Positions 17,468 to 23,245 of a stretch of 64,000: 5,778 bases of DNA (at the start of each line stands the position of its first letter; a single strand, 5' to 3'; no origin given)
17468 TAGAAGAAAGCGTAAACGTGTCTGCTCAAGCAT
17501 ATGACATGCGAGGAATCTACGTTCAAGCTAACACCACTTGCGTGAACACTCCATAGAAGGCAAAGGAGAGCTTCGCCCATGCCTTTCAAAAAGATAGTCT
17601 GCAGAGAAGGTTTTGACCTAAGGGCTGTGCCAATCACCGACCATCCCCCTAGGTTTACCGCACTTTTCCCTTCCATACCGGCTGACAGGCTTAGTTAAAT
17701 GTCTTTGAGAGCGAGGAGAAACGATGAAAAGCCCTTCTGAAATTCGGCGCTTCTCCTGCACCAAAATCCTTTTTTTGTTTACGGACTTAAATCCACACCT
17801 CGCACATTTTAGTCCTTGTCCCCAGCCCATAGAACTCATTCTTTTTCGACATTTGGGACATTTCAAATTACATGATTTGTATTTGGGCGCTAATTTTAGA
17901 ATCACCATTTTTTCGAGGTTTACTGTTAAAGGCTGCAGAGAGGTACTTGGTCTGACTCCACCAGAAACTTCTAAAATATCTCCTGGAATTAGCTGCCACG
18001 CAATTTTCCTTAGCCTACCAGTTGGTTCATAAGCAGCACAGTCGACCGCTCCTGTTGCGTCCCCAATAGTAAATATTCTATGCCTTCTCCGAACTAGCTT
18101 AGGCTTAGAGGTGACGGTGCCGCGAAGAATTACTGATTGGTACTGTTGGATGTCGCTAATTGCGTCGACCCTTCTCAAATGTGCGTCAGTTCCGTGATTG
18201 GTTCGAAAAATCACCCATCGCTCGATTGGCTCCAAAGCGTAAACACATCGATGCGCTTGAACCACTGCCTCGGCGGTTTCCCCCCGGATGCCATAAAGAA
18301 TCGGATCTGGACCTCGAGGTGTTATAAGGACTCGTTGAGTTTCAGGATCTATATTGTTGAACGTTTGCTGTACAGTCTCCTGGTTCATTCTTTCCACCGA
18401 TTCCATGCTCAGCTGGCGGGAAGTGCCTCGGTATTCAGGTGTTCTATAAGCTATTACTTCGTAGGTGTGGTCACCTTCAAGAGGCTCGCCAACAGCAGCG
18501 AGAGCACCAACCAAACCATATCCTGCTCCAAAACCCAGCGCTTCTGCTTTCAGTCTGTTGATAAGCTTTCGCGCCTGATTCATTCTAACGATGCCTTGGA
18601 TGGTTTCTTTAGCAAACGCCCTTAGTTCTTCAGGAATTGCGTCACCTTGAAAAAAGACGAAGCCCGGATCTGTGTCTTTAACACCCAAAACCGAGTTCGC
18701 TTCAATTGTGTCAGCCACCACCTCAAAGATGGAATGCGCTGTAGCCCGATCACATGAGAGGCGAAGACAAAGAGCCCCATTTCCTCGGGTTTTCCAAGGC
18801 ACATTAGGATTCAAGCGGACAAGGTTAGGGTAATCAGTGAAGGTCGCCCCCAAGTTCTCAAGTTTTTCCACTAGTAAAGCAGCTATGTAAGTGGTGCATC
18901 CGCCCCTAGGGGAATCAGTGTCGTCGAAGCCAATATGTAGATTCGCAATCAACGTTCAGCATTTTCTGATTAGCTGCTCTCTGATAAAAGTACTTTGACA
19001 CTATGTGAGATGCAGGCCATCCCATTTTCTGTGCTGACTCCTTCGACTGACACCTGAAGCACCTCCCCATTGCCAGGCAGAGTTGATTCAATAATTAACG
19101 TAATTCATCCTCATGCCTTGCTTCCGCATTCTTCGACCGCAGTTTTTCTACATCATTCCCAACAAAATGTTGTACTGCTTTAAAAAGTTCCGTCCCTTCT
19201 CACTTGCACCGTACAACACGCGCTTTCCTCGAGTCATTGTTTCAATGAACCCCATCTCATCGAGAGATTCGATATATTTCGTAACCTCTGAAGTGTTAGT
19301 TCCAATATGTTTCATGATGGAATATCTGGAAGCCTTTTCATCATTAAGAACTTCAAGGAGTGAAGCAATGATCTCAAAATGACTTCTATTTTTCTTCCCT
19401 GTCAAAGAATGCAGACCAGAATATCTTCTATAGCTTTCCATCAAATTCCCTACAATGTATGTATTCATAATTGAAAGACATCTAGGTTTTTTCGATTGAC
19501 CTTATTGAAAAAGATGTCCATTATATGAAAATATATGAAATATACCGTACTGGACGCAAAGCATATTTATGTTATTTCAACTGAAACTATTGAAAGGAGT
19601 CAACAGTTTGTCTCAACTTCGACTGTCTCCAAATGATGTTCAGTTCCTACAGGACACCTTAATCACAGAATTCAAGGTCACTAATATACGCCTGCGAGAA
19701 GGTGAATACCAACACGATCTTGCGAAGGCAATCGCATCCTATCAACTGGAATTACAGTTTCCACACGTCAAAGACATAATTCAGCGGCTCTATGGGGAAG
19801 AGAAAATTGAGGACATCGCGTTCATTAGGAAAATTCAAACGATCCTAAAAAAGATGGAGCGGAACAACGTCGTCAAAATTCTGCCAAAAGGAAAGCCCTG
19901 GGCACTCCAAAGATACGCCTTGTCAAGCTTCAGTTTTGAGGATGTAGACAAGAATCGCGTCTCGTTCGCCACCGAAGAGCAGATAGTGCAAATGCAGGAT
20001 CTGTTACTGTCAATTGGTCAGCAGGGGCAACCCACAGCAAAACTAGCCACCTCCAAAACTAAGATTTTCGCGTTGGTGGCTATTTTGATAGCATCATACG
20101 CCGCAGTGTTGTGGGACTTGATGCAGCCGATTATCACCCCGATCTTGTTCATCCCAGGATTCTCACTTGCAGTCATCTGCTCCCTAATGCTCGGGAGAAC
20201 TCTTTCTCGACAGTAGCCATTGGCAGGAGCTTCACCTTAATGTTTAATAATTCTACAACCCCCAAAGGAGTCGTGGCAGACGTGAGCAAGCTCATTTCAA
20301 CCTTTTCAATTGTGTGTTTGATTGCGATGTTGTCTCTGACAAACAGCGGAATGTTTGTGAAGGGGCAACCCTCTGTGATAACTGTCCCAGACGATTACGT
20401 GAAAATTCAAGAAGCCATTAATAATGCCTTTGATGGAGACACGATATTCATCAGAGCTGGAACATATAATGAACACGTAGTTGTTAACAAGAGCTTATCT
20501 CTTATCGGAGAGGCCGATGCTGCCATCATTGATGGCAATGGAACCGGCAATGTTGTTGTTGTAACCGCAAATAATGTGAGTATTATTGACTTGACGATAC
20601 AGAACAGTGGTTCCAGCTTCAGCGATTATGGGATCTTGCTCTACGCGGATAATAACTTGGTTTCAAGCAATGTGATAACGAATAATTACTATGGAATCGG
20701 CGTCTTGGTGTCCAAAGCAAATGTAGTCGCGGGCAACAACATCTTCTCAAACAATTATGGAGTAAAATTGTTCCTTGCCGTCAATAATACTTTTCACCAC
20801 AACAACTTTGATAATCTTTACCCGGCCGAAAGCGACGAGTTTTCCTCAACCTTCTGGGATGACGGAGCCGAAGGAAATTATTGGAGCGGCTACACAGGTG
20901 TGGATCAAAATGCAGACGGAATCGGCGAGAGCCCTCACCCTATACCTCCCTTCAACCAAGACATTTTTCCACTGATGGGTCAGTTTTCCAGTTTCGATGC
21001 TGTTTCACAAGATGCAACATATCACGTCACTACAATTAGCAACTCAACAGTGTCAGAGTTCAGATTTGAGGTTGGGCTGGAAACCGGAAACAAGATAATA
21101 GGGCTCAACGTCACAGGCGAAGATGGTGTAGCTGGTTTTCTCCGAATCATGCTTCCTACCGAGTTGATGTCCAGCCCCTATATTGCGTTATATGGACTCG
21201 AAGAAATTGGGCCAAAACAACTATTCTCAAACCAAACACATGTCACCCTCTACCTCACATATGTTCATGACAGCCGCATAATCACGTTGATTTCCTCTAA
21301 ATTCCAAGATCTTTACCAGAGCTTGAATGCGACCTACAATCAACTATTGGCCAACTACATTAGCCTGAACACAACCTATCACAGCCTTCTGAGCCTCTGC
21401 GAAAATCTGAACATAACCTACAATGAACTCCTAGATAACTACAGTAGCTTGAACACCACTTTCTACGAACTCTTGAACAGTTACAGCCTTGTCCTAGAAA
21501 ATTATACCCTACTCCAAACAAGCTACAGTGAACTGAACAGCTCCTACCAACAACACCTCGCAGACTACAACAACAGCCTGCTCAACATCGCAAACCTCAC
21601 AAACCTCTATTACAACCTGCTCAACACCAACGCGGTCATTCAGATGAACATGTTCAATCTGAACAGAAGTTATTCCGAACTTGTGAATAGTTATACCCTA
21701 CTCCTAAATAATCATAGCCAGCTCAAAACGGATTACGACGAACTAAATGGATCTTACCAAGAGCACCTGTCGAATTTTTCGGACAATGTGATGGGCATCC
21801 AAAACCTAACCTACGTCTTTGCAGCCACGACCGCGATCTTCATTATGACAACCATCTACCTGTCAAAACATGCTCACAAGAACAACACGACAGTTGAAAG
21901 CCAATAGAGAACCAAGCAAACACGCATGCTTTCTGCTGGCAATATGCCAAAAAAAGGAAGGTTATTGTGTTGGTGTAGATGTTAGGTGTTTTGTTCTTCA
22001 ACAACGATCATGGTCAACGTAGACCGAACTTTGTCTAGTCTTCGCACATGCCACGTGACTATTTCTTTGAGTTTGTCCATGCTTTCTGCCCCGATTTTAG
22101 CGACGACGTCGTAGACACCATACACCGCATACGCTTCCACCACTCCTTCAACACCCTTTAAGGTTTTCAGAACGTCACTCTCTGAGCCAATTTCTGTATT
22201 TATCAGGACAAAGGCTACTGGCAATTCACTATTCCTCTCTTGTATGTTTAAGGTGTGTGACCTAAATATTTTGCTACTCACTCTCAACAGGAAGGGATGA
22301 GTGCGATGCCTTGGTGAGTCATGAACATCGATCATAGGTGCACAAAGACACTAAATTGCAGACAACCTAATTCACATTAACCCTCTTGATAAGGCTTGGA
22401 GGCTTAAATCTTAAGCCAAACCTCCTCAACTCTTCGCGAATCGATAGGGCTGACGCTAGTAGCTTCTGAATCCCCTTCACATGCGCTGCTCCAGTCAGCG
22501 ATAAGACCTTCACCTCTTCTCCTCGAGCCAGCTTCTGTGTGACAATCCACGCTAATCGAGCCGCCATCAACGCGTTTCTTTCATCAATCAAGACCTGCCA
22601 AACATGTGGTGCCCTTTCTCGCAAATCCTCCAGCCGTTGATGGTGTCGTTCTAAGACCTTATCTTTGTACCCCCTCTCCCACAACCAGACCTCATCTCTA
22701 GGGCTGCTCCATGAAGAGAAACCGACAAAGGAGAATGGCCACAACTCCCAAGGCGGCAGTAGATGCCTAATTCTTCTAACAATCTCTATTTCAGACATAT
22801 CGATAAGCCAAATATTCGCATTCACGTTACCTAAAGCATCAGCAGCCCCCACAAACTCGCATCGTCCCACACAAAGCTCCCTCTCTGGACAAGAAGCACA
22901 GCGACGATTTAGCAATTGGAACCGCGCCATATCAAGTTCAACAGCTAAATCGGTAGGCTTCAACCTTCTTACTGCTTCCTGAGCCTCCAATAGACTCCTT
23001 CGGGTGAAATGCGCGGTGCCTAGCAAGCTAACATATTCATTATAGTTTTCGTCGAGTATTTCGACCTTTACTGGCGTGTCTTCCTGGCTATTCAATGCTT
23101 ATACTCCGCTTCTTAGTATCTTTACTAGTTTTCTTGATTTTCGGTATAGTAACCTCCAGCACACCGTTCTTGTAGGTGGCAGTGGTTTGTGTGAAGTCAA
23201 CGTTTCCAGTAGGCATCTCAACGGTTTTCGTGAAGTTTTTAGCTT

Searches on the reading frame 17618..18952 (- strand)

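Call 41: search_protein_families(library=pfam, proteins=[window:17618-18952:-], max_evalue=0.0001)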
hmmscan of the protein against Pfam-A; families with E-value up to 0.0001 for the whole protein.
window:17618-18952:- (444 aa): 4 families
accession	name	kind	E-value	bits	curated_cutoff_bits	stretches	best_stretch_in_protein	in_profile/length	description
PF08489.16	TiaS_FLD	-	4.2e-37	127.3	21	1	145-258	2-116/116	TiaS FLD domain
PF22641.2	TiaS_TCKD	-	6e-25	88.5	27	1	7-138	2-151/156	TiaS TCKD domain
PF23783.1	Zn_ribbon_TiaS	-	2.7e-09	37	27.3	1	364-404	3-41/41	TiaS C-terminal zinc ribbon domain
PF01336.31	tRNA_anti-codon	-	4.2e-06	27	27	1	274-350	1-73/75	OB-fold nucleic acid binding domain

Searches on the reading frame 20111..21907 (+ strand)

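Call 8: search_protein_families(library=pfam, proteins=[window:20111-21907:+])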
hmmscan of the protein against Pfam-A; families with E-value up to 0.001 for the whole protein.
window:20111-21907:+ (598 aa): 1 family
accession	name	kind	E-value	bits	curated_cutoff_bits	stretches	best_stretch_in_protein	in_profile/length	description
PF05048.19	NosD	-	7.3e-14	52.2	23.6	1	136-263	74-212/212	Periplasmic copper-binding protein (NosD)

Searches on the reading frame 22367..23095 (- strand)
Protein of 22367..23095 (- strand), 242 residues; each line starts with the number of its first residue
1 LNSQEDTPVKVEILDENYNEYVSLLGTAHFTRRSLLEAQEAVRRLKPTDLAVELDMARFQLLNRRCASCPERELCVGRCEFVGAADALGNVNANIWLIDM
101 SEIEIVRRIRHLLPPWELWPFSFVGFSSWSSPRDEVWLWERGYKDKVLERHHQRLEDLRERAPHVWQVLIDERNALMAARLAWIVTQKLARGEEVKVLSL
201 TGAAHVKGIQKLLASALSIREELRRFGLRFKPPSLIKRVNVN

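Call 41: search_protein_families(library=pfam, proteins=[window:22367-23095:-], max_evalue=0.0001)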
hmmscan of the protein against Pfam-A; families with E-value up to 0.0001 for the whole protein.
window:22367-23095:- (242 aa): 1 family
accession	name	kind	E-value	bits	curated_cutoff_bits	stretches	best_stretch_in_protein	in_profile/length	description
PF01963.22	TraB_PrgY_gumN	-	1e-11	45.6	26.8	1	138-214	187-252/263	TraB/PrgY/gumN family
